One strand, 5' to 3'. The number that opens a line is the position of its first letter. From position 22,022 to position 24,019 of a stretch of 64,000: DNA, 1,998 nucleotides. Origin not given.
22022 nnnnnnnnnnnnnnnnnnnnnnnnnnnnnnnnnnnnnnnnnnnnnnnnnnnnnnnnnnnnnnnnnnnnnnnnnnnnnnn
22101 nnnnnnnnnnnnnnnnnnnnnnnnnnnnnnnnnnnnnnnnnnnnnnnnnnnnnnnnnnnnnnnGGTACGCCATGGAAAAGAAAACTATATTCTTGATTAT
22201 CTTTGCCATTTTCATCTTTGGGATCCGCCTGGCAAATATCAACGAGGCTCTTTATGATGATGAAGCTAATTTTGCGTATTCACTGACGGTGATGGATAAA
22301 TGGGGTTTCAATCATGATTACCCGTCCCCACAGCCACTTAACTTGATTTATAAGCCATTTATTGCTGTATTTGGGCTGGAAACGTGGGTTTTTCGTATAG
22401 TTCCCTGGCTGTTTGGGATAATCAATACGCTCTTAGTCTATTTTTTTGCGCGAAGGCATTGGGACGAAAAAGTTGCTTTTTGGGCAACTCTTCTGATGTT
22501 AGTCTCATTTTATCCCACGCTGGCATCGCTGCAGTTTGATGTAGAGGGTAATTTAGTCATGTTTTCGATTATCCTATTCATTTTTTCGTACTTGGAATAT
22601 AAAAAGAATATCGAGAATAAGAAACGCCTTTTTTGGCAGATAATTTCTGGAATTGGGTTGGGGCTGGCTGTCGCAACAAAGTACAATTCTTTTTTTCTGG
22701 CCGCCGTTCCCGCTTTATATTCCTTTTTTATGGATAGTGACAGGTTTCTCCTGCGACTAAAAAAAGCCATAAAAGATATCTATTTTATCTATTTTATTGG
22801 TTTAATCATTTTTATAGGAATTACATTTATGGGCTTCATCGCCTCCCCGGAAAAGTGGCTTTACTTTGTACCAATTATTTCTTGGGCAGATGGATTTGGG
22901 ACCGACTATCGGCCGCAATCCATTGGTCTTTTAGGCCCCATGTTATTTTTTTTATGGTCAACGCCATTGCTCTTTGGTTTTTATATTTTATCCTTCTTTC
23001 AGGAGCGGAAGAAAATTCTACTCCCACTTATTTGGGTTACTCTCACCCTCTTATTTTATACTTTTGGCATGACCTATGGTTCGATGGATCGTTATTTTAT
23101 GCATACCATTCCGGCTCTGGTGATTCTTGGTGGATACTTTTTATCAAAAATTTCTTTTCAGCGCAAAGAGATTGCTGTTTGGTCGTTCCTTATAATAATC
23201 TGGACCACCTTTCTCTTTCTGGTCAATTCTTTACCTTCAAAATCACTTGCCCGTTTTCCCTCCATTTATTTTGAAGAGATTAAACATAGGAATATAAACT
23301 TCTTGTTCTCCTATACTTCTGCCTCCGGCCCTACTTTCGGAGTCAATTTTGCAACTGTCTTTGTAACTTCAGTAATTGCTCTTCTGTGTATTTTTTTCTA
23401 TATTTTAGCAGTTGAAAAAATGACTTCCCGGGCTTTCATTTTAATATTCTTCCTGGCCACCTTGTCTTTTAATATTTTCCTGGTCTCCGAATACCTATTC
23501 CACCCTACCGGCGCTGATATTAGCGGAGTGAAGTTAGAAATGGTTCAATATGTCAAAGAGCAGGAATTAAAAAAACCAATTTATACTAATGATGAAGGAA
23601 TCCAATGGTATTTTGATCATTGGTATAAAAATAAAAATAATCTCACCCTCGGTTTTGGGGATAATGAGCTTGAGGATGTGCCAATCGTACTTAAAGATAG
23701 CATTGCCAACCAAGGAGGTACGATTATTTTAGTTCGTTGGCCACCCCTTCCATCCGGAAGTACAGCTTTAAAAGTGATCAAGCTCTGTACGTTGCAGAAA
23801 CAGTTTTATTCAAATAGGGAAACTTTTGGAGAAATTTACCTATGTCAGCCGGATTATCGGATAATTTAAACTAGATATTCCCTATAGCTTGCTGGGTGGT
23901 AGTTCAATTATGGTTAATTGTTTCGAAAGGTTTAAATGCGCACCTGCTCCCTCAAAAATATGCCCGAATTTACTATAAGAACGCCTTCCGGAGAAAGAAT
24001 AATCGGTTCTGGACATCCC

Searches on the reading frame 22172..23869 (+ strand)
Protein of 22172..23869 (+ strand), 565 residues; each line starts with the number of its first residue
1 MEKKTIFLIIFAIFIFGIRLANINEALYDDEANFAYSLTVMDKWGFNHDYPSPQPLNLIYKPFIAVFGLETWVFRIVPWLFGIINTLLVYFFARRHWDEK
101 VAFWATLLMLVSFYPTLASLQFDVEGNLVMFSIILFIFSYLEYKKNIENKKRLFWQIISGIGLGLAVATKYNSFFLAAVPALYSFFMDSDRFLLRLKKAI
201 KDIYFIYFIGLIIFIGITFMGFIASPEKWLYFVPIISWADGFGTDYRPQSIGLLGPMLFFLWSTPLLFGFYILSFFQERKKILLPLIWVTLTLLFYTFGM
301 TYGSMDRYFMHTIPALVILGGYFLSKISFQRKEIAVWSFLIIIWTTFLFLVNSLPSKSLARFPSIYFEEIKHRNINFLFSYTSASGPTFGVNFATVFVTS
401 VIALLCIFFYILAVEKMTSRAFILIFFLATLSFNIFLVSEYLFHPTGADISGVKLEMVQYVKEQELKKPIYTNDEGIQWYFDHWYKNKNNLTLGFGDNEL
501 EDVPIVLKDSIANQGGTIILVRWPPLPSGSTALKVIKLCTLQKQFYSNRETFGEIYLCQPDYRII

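Call 10: search_protein_families(library=pfam, proteins=[window:22172-23869:+], max_evalue=0.001)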
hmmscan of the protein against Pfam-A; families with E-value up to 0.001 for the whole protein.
window:22172-23869:+ (565 aa): 2 families
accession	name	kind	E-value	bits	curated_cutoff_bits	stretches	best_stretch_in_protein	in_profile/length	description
PF02366.24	PMT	-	9.1e-12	45.5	22.7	1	67-224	78-235/245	Dolichyl-phosphate-mannose-protein mannosyltransferase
PF13231.12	PMT_2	-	1.4e-11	45.3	26.1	1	59-215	9-155/160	Dolichyl-phosphate-mannose-protein mannosyltransferase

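Call 58: search_protein_families(library=ncbifam, proteins=[window:22172-23869:+], max_evalue=0.001)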
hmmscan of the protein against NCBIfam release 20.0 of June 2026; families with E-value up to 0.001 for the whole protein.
window:22172-23869:+ (565 aa): 1 family
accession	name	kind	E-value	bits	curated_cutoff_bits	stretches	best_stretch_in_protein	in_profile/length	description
NF047440.1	LA3751_2_3_fam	subfamily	0.00043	19.2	200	1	53-219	82-237/460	LA_3751/LA_3752 family putative glycosyltransferase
